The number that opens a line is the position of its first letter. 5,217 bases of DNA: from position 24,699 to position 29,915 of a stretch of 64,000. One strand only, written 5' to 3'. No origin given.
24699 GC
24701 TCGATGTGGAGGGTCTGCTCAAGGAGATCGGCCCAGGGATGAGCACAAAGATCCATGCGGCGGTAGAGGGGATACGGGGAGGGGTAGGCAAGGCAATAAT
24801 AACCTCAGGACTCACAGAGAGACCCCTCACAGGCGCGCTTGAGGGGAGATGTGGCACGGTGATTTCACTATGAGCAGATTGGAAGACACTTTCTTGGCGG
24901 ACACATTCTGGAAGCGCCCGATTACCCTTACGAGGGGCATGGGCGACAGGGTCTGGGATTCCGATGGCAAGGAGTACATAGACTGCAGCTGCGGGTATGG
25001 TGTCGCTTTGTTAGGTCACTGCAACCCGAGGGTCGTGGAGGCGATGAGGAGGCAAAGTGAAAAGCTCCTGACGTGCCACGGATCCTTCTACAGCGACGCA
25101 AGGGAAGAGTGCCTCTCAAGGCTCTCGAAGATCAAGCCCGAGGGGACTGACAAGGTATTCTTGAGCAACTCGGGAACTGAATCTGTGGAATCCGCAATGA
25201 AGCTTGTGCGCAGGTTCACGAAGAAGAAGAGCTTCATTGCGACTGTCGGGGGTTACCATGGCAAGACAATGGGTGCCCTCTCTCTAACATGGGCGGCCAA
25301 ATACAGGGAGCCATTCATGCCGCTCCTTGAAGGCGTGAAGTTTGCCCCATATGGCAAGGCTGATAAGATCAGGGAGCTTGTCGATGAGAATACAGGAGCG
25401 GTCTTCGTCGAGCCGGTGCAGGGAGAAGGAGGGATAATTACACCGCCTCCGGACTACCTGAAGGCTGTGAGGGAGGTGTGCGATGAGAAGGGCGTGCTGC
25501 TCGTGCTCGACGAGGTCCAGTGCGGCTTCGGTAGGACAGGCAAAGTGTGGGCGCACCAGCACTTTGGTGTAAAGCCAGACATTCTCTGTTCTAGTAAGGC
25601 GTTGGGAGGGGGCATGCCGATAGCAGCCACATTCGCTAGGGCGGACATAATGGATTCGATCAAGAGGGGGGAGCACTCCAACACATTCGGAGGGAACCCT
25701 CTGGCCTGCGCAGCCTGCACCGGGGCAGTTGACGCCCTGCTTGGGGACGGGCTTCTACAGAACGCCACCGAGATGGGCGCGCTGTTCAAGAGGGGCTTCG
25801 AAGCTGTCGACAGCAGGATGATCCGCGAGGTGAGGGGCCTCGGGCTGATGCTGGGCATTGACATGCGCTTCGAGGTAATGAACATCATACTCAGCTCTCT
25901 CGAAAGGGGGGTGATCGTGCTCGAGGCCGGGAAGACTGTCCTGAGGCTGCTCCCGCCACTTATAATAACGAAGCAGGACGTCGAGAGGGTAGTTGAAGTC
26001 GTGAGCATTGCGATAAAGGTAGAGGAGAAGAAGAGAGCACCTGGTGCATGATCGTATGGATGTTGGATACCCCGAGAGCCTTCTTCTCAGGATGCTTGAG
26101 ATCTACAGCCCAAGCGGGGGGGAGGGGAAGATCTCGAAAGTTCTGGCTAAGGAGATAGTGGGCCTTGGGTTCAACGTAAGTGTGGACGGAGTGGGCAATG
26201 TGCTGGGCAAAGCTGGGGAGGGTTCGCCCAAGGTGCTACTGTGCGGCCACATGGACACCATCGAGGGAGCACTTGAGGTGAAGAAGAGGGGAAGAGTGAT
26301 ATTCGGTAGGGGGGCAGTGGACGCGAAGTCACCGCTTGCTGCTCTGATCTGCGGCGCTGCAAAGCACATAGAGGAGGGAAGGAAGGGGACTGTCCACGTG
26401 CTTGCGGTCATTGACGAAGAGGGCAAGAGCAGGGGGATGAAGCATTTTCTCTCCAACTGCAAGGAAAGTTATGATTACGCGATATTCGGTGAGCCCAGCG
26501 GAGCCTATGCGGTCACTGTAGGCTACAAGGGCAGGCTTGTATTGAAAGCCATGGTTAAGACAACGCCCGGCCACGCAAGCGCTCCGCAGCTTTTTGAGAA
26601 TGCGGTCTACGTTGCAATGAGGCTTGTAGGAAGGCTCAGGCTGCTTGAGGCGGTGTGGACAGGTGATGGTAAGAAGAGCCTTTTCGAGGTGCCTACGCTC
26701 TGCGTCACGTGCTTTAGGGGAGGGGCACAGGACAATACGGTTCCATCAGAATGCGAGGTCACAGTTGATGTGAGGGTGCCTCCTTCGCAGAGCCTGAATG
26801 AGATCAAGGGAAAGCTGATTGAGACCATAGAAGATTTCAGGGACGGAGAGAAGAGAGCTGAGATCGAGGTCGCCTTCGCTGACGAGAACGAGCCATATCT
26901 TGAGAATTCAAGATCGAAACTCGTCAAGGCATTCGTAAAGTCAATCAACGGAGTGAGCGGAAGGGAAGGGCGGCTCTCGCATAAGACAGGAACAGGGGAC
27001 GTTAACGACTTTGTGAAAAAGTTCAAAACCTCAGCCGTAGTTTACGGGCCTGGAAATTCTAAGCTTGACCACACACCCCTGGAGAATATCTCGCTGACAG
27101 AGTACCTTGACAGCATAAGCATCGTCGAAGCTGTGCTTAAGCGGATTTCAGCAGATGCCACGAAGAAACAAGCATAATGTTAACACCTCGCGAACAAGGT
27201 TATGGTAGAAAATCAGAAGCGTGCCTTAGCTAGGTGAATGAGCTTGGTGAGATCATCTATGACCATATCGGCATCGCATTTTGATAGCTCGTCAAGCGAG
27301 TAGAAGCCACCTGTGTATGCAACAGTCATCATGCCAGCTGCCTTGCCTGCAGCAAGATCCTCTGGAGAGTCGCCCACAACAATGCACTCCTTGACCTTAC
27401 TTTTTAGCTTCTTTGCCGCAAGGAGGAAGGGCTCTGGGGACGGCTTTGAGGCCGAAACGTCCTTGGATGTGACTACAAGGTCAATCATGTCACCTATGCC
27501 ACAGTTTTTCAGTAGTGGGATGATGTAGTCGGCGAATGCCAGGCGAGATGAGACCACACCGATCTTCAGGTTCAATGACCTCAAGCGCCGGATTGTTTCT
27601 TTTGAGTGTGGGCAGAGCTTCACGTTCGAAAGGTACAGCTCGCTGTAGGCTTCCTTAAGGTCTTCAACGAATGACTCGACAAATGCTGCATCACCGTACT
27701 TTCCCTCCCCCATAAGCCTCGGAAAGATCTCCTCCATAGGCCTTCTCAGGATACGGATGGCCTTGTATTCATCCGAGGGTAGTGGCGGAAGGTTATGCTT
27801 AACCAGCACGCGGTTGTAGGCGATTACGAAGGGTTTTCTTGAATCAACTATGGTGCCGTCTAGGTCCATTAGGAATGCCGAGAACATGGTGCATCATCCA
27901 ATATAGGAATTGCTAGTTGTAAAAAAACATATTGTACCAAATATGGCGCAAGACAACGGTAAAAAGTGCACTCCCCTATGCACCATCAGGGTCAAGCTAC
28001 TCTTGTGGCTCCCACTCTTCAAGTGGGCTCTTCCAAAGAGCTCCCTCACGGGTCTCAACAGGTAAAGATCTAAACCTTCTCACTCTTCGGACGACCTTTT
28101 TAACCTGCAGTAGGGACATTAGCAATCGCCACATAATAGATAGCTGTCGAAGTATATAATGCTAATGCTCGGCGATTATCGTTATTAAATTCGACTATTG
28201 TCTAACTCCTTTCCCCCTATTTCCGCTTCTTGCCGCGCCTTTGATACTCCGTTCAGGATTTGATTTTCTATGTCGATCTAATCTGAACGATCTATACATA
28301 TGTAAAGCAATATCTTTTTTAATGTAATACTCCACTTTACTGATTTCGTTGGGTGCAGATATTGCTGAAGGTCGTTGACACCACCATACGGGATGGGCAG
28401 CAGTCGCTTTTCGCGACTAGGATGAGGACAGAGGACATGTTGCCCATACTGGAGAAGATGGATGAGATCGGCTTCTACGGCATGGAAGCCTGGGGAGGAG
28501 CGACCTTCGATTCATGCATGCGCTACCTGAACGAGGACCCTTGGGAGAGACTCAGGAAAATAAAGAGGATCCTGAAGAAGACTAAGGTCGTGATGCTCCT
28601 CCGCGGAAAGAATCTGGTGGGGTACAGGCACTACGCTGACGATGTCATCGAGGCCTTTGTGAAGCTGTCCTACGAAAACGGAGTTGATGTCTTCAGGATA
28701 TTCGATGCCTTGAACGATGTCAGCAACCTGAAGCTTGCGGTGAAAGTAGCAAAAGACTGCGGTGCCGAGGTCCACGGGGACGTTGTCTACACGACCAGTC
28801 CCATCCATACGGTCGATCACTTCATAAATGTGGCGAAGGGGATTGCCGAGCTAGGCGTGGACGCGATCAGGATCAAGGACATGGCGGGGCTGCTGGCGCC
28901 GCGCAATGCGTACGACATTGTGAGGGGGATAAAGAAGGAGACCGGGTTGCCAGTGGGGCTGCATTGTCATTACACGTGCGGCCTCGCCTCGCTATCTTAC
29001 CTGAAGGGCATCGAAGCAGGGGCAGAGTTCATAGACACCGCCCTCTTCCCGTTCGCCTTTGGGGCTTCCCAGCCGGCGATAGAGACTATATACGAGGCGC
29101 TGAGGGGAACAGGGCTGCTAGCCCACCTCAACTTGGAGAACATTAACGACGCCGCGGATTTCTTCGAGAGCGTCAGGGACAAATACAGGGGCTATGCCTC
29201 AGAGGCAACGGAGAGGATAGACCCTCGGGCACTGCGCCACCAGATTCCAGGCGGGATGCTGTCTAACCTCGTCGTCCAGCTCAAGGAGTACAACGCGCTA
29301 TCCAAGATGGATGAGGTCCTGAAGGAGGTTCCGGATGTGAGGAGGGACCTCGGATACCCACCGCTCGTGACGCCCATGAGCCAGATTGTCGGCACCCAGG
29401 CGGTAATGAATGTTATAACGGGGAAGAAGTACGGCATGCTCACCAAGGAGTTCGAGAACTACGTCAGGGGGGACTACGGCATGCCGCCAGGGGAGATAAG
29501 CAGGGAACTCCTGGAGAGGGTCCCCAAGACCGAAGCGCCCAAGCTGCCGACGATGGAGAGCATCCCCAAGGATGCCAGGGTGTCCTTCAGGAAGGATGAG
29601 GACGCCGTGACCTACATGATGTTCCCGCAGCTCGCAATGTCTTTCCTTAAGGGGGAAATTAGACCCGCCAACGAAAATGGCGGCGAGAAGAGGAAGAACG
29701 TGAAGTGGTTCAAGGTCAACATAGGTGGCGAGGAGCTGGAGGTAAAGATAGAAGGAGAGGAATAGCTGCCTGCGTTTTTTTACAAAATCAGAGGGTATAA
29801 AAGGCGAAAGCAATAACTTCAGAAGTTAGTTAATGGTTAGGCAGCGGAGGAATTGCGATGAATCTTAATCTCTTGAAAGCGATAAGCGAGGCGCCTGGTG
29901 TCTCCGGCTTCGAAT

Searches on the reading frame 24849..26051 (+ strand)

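Call 71: search_protein_families(library=pfam, proteins=[window:24849-26051:+], max_evalue=0.00001)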
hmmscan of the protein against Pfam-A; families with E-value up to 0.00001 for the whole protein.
window:24849-26051:+ (400 aa): 1 family
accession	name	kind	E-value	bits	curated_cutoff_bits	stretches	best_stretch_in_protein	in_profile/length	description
PF00202.27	Aminotran_3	-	7.9e-119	397.4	30.5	1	24-387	10-401/403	Aminotransferase class-III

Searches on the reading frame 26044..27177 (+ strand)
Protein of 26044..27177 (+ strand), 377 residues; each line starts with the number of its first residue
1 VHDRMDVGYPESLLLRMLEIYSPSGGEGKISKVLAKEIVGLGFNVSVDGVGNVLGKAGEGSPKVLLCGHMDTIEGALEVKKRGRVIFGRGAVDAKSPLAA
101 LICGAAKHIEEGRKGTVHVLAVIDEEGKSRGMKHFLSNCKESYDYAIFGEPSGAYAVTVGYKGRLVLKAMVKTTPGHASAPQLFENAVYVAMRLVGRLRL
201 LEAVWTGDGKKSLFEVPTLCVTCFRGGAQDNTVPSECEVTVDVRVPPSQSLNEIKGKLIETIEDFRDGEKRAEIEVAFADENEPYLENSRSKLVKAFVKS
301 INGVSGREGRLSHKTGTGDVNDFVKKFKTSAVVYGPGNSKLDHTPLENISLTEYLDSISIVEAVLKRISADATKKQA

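Call 71: search_protein_families(library=pfam, proteins=[window:26044-27177:+], max_evalue=0.00001)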
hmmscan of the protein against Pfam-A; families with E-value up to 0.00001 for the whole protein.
window:26044-27177:+ (377 aa): 2 families
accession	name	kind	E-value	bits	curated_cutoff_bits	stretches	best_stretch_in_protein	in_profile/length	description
PF01546.33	Peptidase_M20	-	2.5e-25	90.1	24.6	1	65-366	1-205/206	Peptidase family M20/M25/M40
PF07687.19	M20_dimer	-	2.5e-15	56.8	21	1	162-263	4-100/107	Peptidase dimerisation domain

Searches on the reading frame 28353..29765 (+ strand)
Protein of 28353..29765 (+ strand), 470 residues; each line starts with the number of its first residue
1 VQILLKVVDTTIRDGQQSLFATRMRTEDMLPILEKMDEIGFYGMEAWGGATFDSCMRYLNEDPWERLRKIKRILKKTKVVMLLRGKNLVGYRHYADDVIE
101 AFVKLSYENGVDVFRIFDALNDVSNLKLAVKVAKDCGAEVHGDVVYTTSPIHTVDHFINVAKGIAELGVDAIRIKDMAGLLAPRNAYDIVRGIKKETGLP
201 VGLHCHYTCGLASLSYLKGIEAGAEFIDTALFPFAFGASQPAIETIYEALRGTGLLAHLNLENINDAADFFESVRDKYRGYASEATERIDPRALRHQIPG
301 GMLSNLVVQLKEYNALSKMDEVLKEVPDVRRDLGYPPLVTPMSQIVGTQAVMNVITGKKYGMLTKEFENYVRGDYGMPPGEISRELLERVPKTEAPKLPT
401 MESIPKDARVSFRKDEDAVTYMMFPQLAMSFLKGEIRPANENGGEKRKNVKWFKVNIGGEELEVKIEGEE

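Call 70: search_protein_families(library=pfam, proteins=[window:28353-29765:+], max_evalue=0.00001)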
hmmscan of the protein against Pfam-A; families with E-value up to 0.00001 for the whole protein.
window:28353-29765:+ (470 aa): 2 families
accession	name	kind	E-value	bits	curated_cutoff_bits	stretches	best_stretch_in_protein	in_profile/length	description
PF02436.23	PYC_OADA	-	1.9e-42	145.8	27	1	294-469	2-195/201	Conserved carboxylase domain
PF00682.25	HMGL-like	-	6.6e-21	75.3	29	1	6-270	3-259/260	HMGL-like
